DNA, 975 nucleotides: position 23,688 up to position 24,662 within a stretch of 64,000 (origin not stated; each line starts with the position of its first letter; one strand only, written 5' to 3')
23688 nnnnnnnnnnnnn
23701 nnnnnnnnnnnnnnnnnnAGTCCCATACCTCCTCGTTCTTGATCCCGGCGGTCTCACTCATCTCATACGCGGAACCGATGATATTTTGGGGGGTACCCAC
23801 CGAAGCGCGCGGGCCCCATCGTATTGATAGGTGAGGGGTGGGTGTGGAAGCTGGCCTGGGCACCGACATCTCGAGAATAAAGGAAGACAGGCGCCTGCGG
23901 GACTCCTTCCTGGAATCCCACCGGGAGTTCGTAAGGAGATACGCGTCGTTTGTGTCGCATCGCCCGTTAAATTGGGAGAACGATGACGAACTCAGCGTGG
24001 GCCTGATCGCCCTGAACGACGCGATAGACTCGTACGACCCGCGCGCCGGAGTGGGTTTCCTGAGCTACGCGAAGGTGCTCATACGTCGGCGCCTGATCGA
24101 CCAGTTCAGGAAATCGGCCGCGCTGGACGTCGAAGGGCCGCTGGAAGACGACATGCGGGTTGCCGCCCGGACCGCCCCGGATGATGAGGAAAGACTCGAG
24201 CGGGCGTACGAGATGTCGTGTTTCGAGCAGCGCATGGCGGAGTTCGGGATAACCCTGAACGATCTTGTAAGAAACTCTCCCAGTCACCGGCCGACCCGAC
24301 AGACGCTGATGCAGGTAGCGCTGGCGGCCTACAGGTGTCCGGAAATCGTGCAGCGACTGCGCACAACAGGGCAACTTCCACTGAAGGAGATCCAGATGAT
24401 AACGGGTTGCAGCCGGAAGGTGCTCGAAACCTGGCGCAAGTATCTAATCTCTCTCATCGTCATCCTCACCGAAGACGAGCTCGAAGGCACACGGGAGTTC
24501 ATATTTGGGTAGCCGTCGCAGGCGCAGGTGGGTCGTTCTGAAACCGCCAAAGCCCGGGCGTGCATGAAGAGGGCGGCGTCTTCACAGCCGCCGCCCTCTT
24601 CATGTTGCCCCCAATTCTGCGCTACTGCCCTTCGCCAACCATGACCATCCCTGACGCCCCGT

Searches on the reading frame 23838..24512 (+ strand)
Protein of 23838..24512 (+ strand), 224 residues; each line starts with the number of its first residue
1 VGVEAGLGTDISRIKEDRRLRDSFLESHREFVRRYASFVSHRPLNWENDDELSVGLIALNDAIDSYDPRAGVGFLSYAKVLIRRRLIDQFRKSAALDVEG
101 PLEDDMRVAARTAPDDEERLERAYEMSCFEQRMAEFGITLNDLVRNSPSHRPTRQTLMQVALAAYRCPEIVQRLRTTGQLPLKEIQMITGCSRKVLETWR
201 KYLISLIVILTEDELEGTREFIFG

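Call 7: search_protein_families(library=pfam, proteins=[window:23838-24512:+], max_evalue=0.01)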
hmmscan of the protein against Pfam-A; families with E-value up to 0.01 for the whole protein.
window:23838-24512:+ (224 aa): 1 family
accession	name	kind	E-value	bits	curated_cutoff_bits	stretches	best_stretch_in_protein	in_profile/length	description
PF04542.20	Sigma70_r2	-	4.9e-09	36.3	24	1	25-93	2-68/71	Sigma-70 region 2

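Call 10: search_protein_families(library=ncbifam, proteins=[window:23838-24512:+], max_evalue=0.01)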
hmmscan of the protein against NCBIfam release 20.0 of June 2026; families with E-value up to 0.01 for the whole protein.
window:23838-24512:+ (224 aa): 23 families
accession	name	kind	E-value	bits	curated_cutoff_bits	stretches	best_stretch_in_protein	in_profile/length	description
NF006175.0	PRK08311.2-3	subfamily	8.1e-55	185.9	244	1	16-214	17-226/244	RNA polymerase sigma factor SigI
NF006174.0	PRK08311.2-2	equivalog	3.8e-45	154.1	319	1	17-221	28-247/252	RNA polymerase sigma factor SigI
TIGR02895.1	spore_sigI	equivalog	5.9e-45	153.6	185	1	16-213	7-211/219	RNA polymerase sigma-I factor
NF006176.0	PRK08311.2-4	equivalog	3.9e-43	147.6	260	1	16-212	23-227/249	RNA polymerase sigma factor SigI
NF006173.0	PRK08311.2-1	subfamily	1.4e-39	136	287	1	11-222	22-242/251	RNA polymerase sigma factor SigI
NF006178.0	PRK08311.2-6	equivalog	2.3e-38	132.1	306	1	8-222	8-231/236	RNA polymerase sigma factor SigI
NF006170.0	PRK08311.1-1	equivalog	4.6e-38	131.3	271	1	15-221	14-211/221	RNA polymerase sigma factor SigI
NF006172.0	PRK08311.1-3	equivalog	9.7e-38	130.4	318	1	15-214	24-235/248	RNA polymerase sigma factor SigI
NF006177.0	PRK08311.2-5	equivalog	3.6e-35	121.7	498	1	13-212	12-217/237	RNA polymerase sigma factor SigI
NF006171.0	PRK08311.1-2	equivalog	1.4e-29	103.5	451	1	13-212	19-223/239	RNA polymerase sigma factor SigI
TIGR02937.1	sigma70-ECF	superfamily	8.6e-13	48.2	42.9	1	20-203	2-157/165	sigma-70 family RNA polymerase sigma factor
TIGR02479.1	FliA_WhiG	subfamily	1.7e-09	37.7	189.6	1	25-96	2-74/224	FliA/WhiG family RNA polymerase sigma factor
NF004935.0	PRK06288.1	equivalog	2.3e-08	34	343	1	15-141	29-151/270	RNA polymerase sigma factor WhiG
NF005413.0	PRK06986.1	subfamily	1.5e-07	31.5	201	1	19-93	13-88/241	RNA polymerase sigma factor FliA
NF005809.0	PRK07670.1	equivalog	7.5e-06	25.6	326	1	24-133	28-132/255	FliA/WhiG family RNA polymerase sigma factor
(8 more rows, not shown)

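Call 11: find_encoding_contigs(protein=window:23838-24512:+, flank=6000, max_places=6)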
Protein window:23838-24512:+ (224 aa): no gene with exactly this product is on record in the collection.

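Call 13: find_encoding_contigs(protein=window:23844-24512:+, flank=6000, max_places=6)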
Protein window:23844-24512:+ (222 aa): 1 contig read that carries it; 1 place shown.
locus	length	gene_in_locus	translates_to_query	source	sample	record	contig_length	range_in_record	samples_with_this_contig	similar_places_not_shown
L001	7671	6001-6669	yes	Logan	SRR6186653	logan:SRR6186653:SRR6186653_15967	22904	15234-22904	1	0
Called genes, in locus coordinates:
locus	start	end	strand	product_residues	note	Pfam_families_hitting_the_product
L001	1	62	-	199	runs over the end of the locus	PF06130:PTAC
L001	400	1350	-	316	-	PF00696:AA_kinase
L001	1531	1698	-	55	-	-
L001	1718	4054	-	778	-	PF00403:HMA, PF00122:E1-E2_ATPase, PF00702:Hydrolase, PF08282:Hydrolase_3 (faint), PF12710:HAD (weak)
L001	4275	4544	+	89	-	-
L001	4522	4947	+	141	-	PF01850:PIN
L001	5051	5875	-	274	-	PF14559:TPR_19 (faint), PF13428:TPR_14 (faint), PF07833:Cu_amine_oxidN1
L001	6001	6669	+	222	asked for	PF04542:Sigma70_r2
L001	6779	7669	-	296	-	?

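Call 14: find_homologous_proteins(query=window:23844-24509:+, max_evalue=1e-10)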
Query window:23844-24509:+ (222 aa): 41 proteins with E <= 1e-10 among 643 candidates.
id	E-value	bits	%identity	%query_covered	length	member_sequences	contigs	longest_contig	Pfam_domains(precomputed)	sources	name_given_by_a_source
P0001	1.2e-141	488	100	100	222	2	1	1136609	PF04542.21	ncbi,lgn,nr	ncbi:MAG: sigma-70 family RNA polymerase sigma factor [Firmicutes bacterium]|nr:sigma-70 family RNA 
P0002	2.5e-107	375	79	100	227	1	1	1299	PF04542.21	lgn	-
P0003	4.1e-72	260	60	97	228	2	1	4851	PF04542.21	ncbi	ncbi:MAG: sigma factor, partial [Bacillota bacterium]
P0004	1.5e-67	245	59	94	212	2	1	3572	PF04542.21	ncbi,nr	ncbi:MAG: hypothetical protein NUV93_09615, partial [Firmicutes bacterium]|nr:hypothetical protein [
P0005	2.2e-67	245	57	97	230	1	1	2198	PF04542.21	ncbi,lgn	-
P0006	8.0e-53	197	47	91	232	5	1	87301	PF04542.21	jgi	jgi:RNA polymerase sigma factor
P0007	4.7e-48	182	43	92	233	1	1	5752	PF04542.21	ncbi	-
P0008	5.0e-47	178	39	94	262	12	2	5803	PF04542.21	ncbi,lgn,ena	-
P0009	5.6e-46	175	38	94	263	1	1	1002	PF04542.21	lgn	-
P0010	5.7e-44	168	42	99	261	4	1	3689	PF04542.21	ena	-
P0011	7.5e-43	165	41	99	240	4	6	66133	PF04542.21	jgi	-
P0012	3.6e-42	163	42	91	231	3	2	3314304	PF04542.21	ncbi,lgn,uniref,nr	ncbi:RNA polymerase sigma-I factor [Zhaonella formicivorans]|uniref:RNA polymerase sigma-I factor n=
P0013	4.5e-41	159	42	96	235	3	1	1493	PF04542.21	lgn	-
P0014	1.0e-39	155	40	91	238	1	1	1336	PF04542.21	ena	-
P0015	2.0e-39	154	39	96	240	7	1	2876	PF04542.21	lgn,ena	-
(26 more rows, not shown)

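Call 15: find_encoding_contigs(protein=P0002, flank=5000, max_places=3)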
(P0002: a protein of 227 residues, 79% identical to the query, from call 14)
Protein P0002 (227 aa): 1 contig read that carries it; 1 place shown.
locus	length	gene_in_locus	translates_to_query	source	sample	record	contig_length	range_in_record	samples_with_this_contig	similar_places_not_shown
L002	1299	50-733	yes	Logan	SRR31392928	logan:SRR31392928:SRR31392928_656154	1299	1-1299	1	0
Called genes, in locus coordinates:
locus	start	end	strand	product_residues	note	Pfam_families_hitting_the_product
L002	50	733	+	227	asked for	PF04542:Sigma70_r2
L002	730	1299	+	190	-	?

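Call 16: find_encoding_contigs(protein=P0003, flank=5000, max_places=3)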
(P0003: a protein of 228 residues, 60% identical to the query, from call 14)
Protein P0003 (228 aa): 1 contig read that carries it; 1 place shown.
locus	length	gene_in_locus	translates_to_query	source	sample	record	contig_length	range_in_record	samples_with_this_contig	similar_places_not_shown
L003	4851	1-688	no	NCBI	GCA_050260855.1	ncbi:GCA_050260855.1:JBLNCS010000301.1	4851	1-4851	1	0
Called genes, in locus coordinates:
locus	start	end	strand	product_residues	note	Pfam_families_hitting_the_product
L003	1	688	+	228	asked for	PF04542:Sigma70_r2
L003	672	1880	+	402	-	PF23750:RsgI_M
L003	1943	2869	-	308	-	PF01515:PTA_PTB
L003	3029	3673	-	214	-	PF03006:HlyIII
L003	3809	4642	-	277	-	PF00005:ABC_tran, PF13304:AAA_21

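Call 17: find_encoding_contigs(protein=P0004, flank=5000, max_places=3)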
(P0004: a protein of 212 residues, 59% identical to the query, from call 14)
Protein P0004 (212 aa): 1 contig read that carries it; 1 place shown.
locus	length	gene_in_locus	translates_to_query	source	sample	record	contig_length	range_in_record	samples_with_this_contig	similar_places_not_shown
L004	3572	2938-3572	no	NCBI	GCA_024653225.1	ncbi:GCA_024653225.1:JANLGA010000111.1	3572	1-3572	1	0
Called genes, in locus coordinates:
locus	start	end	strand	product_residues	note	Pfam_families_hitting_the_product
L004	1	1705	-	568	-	PF00403:HMA, PF00122:E1-E2_ATPase, PF00702:Hydrolase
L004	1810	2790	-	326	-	PF07719:TPR_2 (faint), PF13428:TPR_14 (faint), PF13432:TPR_16, PF14559:TPR_19 (weak), PF07833:Cu_amine_oxidN1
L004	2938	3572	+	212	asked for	PF04542:Sigma70_r2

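Call 18: find_encoding_contigs(protein=P0005, flank=5000, max_places=3)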
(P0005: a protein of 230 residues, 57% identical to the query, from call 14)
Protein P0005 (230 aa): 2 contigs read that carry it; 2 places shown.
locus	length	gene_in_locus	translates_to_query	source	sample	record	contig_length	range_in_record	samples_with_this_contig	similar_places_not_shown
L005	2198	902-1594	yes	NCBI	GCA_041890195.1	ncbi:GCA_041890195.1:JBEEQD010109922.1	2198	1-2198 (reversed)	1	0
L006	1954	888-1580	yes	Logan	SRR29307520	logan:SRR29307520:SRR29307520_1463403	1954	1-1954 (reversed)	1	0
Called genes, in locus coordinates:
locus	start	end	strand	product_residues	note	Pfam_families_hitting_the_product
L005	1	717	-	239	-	?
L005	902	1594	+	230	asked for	PF04542:Sigma70_r2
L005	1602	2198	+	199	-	?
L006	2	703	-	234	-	?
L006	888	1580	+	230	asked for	PF04542:Sigma70_r2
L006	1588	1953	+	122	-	?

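Call 19: find_encoding_contigs(protein=P0006, flank=6000, max_places=3)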
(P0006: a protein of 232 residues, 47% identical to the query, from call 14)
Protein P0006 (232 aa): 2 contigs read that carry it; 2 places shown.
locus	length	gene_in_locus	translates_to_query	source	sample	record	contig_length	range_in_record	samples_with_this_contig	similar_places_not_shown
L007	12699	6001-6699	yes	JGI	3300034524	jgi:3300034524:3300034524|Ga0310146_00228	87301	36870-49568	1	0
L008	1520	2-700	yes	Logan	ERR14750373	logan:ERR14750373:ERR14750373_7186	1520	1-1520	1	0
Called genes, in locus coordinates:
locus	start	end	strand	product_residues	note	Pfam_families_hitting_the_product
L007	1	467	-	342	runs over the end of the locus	PF02463:SMC_N (weak), PF00005:ABC_tran, PF13304:AAA_21, PF08352:oligo_HPY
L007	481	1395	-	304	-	PF12911:OppC_N, PF00528:BPD_transp_1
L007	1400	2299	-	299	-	PF00528:BPD_transp_1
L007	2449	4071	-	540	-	PF00496:SBP_bac_5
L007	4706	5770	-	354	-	PF13428:TPR_14 (faint), PF07833:Cu_amine_oxidN1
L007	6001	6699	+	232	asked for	PF04542:Sigma70_r2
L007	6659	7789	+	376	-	PF12791:RsgI_N, PF23750:RsgI_M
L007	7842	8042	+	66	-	PF09957:VapB_antitoxin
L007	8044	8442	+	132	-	PF01850:PIN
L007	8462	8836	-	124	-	PF02142:MGS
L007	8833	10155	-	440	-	PF00342:PGI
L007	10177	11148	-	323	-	PF00365:PFK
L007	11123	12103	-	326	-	PF00370:FGGY_N, PF00480:ROK, PF02685:Glucokinase (weak)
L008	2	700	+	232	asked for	PF04542:Sigma70_r2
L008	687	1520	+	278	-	?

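Call 32: search_solved_structures(query=window:23844-24509:+, max_evalue=0.001, show_alignments=3)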
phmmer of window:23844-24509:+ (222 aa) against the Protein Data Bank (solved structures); distinct sequences matched with E-value up to 0.001: 7.
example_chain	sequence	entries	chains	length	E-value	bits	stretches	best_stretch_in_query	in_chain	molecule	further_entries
8i24_F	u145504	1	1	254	2.8e-25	92.6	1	10-219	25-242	RNA polymerase sigma factor SigI6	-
8i23_F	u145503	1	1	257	2.5e-21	79.7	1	10-209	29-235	RNA polymerase sigma factor SigI1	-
6ivu_B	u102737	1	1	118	4.5e-07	33.1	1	118-209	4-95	RNA polymerase sigma factor SigI1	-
6pfv_A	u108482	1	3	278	5.6e-05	26.3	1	14-90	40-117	RNA polymerase sigma factor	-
6pfj_A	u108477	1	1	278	5.9e-05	26.2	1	14-95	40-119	RNA polymerase sigma factor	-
9wsm_F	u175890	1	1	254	0.00014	25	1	17-91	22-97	RNA polymerase sigma factor FliA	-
9wsf_A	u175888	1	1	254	0.00014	25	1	17-91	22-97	RNA polymerase sigma factor FliA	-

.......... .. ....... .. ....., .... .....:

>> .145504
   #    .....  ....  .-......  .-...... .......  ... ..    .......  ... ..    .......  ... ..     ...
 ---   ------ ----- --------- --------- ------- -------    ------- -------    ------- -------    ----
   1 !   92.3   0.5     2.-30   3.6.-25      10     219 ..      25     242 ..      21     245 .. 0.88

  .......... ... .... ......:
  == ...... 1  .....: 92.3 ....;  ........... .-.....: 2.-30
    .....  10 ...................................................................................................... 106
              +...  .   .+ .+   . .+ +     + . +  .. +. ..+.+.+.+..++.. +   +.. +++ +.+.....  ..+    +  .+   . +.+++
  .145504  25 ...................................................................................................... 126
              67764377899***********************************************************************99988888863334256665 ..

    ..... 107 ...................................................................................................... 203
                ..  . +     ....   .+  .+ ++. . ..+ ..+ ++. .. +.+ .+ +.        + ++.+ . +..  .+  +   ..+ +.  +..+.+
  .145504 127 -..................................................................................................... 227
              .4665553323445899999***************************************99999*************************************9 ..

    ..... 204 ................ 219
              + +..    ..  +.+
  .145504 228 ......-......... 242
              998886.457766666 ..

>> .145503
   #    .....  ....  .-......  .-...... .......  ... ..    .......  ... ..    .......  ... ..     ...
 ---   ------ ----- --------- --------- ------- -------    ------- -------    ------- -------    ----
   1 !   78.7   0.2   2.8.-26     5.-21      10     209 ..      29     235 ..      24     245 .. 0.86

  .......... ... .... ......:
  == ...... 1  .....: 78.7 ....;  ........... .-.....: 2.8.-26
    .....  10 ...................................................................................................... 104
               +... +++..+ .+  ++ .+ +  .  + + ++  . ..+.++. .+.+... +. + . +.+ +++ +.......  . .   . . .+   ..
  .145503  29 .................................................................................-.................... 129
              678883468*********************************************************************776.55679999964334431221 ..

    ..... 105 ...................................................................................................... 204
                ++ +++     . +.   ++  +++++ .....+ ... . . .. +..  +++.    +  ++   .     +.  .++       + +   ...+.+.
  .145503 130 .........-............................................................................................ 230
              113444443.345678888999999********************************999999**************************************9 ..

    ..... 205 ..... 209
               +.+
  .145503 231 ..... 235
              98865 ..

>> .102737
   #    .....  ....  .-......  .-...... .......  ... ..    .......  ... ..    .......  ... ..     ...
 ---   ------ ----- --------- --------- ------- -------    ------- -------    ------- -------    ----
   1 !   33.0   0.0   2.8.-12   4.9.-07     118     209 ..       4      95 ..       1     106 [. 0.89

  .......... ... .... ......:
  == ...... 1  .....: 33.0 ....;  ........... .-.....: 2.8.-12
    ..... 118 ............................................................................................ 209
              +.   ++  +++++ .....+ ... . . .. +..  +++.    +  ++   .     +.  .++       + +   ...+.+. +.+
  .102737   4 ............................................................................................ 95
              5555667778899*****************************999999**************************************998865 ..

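Call 39: find_related_loci(query=A2, collection=metagenome_contigs, flank=3000)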
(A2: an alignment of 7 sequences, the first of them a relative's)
Query A2 (222 aa) in metagenome_contigs; peptide patterns used: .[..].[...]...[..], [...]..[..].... (x = any residue, [..] = any of these).
230 stretches matched a pattern; 11 encode a relative of the query (tblastn E <= 1e-3); 11 distinct loci.
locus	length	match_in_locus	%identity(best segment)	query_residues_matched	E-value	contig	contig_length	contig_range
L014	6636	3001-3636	47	19-221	2e-61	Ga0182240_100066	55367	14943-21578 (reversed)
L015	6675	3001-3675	41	5-221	2e-57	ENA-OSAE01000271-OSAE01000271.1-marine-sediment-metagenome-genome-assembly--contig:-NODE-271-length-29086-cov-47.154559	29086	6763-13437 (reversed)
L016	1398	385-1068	42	2-222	1e-56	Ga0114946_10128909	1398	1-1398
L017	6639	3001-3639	39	15-220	1e-51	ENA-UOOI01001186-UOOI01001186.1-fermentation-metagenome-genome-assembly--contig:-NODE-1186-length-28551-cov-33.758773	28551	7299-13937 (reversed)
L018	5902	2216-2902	41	2-220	1e-50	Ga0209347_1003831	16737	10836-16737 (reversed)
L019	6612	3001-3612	37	15-209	2e-39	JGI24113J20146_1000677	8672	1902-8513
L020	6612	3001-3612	37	15-209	2e-39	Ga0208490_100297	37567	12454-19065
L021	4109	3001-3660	35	13-220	4e-38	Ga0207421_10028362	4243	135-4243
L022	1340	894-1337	36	26-159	8e-26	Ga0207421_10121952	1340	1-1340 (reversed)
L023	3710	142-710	31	19-202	1e-25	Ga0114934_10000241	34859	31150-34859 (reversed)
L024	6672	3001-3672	36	9-220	6e-43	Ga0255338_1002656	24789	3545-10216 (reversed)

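Call 47: search_protein_families(library=pfam, proteins=[L015:2524-2832:-, L015:1760-2542:-, L015:3697-5106:+], max_evalue=0.001)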
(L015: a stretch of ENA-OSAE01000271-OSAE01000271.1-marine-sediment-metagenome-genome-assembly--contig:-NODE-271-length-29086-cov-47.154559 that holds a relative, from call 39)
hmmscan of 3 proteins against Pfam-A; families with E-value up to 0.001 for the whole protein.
L015:2524-2832:- (102 aa): 0 families

L015:1760-2542:- (260 aa): 5 families
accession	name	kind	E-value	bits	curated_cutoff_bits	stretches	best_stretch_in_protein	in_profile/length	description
PF13419.12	HAD_2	-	2e-30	106.6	23.8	1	53-232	1-178/178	Haloacid dehalogenase-like hydrolase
PF00702.32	Hydrolase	-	7.8e-25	88.8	26.4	1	50-226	1-191/191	haloacid dehalogenase-like hydrolase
PF12710.13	HAD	-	1.8e-09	38.7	27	1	53-182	1-130/189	haloacid dehalogenase-like hydrolase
PF13242.12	Hydrolase_like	-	0.00013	22.3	22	1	188-238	3-54/75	HAD-hyrolase-like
PF03031.24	NIF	-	0.00043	20.4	21.8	0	52-241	2-143/160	NLI interacting factor-like phosphatase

L015:3697-5106:+ (469 aa): 2 families
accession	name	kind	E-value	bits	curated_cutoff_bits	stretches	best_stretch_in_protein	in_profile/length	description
PF23750.1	RsgI_M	-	7.2e-28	98.3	25.3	1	78-208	2-132/133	Anti-sigma factor RsgI-like central domain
PF12791.13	RsgI_N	-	3.5e-12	46.4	25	1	3-43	1-39/40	Anti-sigma factor N-terminus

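Call 58: find_encoding_contigs(protein=P0012, flank=3000, max_places=2)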
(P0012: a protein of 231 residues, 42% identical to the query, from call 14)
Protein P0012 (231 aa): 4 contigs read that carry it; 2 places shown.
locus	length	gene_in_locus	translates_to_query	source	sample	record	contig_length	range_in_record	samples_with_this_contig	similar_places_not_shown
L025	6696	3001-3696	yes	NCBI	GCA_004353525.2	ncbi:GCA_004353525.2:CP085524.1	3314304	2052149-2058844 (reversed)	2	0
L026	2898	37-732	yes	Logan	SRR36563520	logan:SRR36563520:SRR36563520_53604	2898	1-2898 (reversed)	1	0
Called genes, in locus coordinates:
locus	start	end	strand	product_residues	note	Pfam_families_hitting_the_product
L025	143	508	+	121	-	PF02002:TFIIE_alpha (weak), PF01022:HTH_5, PF12840:HTH_20 (weak)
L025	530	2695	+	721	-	PF00403:HMA, PF00122:E1-E2_ATPase, PF00702:Hydrolase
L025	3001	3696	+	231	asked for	PF04542:Sigma70_r2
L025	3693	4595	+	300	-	PF12791:RsgI_N, PF23750:RsgI_M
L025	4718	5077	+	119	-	PF10925:DUF2680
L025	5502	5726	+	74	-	-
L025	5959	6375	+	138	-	PF01894:YjbQ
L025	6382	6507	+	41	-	-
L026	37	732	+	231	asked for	PF04542:Sigma70_r2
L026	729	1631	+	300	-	PF12791:RsgI_N, PF23750:RsgI_M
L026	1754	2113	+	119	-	PF10925:DUF2680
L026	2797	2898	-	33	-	?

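Call 59: find_encoding_contigs(protein=P0007, flank=3000, max_places=2)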
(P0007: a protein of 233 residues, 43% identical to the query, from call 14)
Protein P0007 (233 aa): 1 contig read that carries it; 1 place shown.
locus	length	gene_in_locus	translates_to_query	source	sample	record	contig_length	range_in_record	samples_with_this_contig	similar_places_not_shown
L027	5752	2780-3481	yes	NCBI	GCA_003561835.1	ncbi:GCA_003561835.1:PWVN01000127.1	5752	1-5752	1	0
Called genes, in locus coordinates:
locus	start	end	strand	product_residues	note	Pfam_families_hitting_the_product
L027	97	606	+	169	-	PF10502:Peptidase_S26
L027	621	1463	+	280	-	PF02421:FeoB_N (faint), PF03193:RsgA_GTPase (weak), PF01926:MMR_HSR1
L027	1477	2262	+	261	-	PF27457:RNase_HII_N, PF01351:RNase_HII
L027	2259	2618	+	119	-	PF08378:NERD (weak), PF02021:UPF0102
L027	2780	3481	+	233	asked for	PF04542:Sigma70_r2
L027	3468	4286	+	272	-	PF12791:RsgI_N, PF23750:RsgI_M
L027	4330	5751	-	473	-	?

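Call 66: search_protein_families(library=pfam, proteins=[L005:1-717:-], max_evalue=0.01)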
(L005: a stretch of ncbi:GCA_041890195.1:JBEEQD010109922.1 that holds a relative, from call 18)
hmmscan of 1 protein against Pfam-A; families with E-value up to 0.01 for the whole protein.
L005:1-717:- (239 aa): 11 families
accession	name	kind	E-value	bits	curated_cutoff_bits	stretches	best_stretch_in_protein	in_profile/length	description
PF13428.12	TPR_14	-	1.4e-08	35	23.5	0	76-111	2-37/44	Tetratricopeptide repeat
PF14559.12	TPR_19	-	1.4e-06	29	25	1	172-210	3-41/68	Tetratricopeptide repeat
PF07719.23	TPR_2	-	9.5e-05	22.7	27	0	161-191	2-32/34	Tetratricopeptide repeat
PF23914.1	TPR_CcmH_CycH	-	9.8e-05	22.7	42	1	113-210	7-100/158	Cytochrome c-type biogenesis protein H TPR domain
PF13181.12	TPR_8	-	0.0001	22.6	25.7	0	80-106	6-32/34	Tetratricopeptide repeat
PF13174.12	TPR_6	-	0.00017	22.4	26.3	0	133-159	7-33/33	Tetratricopeptide repeat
PF07833.16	Cu_amine_oxidN1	-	0.00023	21.5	24.2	1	177-239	25-87/108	Copper amine oxidase N-terminal domain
PF13432.12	TPR_16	-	0.00043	21.1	32.7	1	132-186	3-57/65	Tetratricopeptide repeat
PF25064.1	ARM_TT21_5th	-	0.00084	20.1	27.8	1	140-192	15-67/117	TT21 fifth ARM repeats domain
PF12569.14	NatA_aux_su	-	0.0038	16.7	33.3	1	139-192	205-258/515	N-terminal acetyltransferase A, auxiliary subunit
PF13424.12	TPR_12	-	0.0053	17.4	30.1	1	138-188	22-73/77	Tetratricopeptide repeat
